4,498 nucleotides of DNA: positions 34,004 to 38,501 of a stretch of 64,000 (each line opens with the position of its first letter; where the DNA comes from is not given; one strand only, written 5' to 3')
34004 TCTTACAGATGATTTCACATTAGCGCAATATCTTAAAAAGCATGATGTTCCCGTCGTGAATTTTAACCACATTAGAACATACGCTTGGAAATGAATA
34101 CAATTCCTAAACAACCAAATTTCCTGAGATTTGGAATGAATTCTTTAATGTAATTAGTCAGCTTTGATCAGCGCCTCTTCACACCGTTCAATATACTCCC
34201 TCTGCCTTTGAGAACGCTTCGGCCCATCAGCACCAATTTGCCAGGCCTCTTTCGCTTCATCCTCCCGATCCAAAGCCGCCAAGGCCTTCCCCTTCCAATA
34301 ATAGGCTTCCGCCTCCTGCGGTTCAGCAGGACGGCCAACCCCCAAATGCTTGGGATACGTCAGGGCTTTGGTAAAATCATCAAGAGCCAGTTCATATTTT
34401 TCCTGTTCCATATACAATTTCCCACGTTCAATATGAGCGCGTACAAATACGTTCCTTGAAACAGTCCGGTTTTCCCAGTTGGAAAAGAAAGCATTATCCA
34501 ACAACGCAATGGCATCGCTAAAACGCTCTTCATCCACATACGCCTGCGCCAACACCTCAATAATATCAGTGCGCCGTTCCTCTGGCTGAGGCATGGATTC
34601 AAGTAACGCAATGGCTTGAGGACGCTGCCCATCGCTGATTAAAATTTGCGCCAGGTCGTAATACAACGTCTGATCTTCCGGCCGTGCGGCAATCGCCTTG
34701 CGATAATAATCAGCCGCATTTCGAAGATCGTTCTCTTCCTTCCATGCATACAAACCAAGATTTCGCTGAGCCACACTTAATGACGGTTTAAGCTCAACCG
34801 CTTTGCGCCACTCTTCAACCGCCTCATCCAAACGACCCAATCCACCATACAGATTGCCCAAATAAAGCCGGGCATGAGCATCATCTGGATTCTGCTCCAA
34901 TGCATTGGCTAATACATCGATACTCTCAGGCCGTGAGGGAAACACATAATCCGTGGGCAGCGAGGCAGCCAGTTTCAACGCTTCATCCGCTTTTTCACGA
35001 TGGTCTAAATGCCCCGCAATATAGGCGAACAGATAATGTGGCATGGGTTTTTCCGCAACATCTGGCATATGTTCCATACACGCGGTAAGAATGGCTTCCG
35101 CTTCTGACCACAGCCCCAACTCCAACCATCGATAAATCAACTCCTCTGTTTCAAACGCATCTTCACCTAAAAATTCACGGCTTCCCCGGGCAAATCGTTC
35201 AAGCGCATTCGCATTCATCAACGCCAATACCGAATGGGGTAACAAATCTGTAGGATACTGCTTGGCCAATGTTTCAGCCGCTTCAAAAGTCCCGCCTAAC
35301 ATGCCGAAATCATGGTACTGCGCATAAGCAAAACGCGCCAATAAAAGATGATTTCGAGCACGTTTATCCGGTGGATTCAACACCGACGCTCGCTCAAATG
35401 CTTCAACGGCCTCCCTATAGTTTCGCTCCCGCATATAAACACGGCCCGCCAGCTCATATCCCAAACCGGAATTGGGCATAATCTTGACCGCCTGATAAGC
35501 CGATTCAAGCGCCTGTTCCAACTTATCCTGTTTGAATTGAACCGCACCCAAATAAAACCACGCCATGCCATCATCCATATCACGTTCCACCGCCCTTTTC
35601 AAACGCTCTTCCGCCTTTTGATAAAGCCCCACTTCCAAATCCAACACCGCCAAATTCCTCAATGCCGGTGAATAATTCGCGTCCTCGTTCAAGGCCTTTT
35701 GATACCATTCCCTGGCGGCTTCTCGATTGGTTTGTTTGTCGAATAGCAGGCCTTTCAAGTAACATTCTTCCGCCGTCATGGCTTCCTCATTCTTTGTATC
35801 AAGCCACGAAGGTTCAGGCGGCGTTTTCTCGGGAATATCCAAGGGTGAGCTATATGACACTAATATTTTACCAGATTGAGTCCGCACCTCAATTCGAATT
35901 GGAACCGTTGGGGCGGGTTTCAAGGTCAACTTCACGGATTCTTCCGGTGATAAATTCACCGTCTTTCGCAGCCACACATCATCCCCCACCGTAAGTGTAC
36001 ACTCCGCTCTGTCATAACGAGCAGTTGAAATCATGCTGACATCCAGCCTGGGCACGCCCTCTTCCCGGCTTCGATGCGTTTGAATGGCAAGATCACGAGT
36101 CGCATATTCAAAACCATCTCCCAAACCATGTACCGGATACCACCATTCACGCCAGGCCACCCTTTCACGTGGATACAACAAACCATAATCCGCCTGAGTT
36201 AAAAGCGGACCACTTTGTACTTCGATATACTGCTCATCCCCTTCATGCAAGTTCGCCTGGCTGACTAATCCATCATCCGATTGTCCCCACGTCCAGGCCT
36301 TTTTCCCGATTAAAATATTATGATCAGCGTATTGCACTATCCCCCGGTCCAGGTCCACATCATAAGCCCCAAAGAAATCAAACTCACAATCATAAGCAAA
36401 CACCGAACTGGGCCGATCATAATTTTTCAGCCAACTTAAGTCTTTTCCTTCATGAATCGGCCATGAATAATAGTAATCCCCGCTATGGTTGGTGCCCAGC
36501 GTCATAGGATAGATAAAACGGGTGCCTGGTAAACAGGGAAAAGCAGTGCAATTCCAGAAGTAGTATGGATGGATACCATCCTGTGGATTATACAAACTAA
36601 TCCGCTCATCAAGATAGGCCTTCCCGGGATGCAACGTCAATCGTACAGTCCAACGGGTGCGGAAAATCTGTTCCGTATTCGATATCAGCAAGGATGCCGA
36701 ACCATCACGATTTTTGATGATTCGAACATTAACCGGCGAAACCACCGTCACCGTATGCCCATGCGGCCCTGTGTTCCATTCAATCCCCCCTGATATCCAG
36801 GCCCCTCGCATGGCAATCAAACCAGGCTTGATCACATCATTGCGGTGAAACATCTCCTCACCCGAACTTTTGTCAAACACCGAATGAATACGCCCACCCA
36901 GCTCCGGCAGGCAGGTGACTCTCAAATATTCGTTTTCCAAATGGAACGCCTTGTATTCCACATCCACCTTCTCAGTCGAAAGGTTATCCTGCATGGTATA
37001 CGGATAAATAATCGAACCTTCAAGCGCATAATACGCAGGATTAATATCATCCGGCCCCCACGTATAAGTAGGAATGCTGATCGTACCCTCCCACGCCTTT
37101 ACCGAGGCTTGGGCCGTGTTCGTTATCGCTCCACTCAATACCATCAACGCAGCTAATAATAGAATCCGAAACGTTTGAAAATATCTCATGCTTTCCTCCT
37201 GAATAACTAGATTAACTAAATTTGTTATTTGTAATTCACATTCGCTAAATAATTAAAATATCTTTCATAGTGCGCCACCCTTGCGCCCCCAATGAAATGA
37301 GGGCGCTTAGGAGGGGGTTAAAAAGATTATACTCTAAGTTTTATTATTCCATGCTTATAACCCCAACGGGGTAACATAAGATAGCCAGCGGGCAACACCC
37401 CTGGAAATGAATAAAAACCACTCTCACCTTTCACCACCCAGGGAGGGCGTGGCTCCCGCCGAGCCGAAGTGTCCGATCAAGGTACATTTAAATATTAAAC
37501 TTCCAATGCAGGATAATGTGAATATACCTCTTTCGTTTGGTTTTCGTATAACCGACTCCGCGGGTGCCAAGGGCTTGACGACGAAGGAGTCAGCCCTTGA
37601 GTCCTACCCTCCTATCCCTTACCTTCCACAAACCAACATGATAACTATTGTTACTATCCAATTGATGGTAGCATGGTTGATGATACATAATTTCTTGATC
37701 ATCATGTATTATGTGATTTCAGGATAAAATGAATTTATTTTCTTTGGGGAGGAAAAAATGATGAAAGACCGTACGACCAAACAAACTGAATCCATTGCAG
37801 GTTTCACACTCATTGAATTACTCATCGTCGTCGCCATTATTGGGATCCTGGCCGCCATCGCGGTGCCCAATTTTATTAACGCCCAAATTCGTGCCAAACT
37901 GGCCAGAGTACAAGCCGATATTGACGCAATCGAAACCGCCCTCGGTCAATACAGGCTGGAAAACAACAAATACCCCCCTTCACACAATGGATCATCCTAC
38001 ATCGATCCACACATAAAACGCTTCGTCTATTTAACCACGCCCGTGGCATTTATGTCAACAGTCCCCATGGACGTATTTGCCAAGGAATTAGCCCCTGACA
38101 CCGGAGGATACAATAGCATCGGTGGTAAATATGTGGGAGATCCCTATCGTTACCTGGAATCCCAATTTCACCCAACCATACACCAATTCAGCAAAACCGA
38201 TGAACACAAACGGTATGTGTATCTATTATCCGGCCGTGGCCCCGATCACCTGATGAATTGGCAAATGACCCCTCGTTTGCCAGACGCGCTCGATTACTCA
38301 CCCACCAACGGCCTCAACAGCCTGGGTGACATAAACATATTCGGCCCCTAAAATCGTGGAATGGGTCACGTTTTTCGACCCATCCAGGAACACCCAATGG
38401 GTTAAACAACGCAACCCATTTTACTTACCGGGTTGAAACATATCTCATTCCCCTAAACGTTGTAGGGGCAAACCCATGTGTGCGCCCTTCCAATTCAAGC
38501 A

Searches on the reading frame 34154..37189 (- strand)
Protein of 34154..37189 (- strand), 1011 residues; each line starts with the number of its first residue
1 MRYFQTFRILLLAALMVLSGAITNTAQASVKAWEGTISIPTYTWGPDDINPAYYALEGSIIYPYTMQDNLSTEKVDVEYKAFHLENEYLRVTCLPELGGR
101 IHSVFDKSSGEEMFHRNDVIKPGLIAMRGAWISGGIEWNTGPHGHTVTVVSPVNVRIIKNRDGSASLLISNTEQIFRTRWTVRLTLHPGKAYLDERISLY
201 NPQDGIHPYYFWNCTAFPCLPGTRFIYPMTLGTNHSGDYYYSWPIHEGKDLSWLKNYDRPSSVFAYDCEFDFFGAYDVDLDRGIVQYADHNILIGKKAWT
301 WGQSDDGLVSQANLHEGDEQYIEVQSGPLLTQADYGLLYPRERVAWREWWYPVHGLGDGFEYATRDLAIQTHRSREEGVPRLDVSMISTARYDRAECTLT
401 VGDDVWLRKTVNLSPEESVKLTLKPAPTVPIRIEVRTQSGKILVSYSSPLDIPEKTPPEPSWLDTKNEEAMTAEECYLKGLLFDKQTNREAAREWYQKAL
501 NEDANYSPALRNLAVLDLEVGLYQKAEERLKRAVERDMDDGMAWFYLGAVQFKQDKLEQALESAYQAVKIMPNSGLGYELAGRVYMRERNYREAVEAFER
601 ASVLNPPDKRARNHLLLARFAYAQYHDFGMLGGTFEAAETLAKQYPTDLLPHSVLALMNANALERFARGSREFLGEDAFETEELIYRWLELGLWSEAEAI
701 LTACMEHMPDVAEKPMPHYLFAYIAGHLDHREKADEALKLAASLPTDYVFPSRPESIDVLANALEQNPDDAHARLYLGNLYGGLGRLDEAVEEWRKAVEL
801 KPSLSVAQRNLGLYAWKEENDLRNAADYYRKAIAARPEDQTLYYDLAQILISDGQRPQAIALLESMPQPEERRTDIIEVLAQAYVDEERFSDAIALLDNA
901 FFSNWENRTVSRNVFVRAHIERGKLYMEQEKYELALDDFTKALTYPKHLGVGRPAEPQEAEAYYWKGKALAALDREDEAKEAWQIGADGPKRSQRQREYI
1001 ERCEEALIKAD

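Call 42: find_related_loci(query=window:34157-37189:-, collection=metagenome_contigs, flank=8000)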
Query window:34157-37189:- (1011 aa) in metagenome_contigs; peptide patterns used: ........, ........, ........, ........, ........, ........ (x = any residue, [..] = any of these).
136 stretches matched a pattern; 120 encode a relative of the query (tblastn E <= 1e-3); the best 80 are kept; 80 distinct loci.
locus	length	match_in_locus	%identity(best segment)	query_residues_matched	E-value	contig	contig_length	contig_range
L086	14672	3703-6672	60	9-1007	0e+0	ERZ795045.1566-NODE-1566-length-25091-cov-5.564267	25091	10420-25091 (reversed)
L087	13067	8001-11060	53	8-1008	0e+0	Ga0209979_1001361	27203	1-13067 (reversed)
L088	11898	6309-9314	54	10-1007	0e+0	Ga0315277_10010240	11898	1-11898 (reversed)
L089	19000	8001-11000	53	10-1007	0e+0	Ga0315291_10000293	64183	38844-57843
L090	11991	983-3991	53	8-1007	0e+0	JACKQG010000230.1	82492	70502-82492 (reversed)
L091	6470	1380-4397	53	1-1006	0e+0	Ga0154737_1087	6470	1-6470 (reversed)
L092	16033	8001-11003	53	5-1007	0e+0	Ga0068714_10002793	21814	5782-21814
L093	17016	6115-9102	53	16-1010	0e+0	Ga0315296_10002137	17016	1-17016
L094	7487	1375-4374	52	9-1009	0e+0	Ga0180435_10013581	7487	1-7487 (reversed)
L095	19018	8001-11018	52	5-1007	0e+0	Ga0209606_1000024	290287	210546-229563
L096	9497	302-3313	52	7-1011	0e+0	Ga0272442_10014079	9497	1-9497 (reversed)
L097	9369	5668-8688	52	1-1007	0e+0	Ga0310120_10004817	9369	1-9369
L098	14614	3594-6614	52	1-1007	0e+0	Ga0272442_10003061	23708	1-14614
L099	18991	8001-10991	53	9-1007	0e+0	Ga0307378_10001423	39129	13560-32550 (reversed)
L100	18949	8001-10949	53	28-1009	0e+0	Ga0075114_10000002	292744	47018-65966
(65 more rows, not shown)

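Call 43: search_protein_families(library=pfam, proteins=[window:34157-37189:-], max_evalue=0.00001)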
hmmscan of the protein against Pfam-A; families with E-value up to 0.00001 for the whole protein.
window:34157-37189:- (1011 aa): 16 families
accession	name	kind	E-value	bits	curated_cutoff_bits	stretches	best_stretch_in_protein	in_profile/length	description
PF17128.10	DUF5107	-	6.2e-62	209.8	24.4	1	61-334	6-281/310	Domain of unknown function (DUF5107)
PF07719.23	TPR_2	-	1.7e-29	99.9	27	0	773-803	3-33/34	Tetratricopeptide repeat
PF13432.12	TPR_16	-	2.8e-28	98.4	32.7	1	513-569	3-59/65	Tetratricopeptide repeat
PF14559.12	TPR_19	-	9.3e-27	93.6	25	1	818-868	3-53/68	Tetratricopeptide repeat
PF00515.34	TPR_1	-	2.8e-25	87.5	27.8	0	917-944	2-29/34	Tetratricopeptide repeat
PF13181.12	TPR_8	-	3.5e-22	77.1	25.7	0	777-803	7-33/34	Tetratricopeptide repeat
PF13414.12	TPR_11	-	3.9e-20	71.7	26.8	0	784-813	7-36/42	TPR repeat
PF13431.12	TPR_17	-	8.6e-20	69.7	24.4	0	762-791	4-33/34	Tetratricopeptide repeat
PF23914.1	TPR_CcmH_CycH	-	7.5e-19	68.5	42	1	762-866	41-147/158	Cytochrome c-type biogenesis protein H TPR domain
PF13428.12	TPR_14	-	1.6e-15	56.5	23.5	0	509-549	3-43/44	Tetratricopeptide repeat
PF13424.12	TPR_12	-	2.6e-12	47.2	30.1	0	489-536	26-74/77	Tetratricopeptide repeat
PF25063.1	ARM_TT21_C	-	1.3e-09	38.6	35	0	482-602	30-156/209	Tetratricopeptide repeat protein 21 C-terminal ARM domain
PF13176.12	TPR_7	-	9.6e-09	35.1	27.9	0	581-609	5-35/36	Tetratricopeptide repeat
PF12895.13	ANAPC3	-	1.9e-08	34.9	27.2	0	820-899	3-81/82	Anaphase-promoting complex, cyclosome, subunit 3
PF14561.12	TPR_20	-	4.6e-07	30.5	25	0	829-863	11-45/90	Tetratricopeptide repeat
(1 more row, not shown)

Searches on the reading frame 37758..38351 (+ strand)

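Call 43: search_protein_families(library=pfam, proteins=[window:37758-38351:+], max_evalue=0.00001)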
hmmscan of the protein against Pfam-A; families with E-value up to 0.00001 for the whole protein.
window:37758-38351:+ (197 aa): 1 family
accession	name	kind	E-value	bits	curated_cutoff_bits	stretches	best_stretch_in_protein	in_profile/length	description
PF07963.17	N_methyl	-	1.7e-06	27.8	21.2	1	14-36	5-27/27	Prokaryotic N-terminal methylation motif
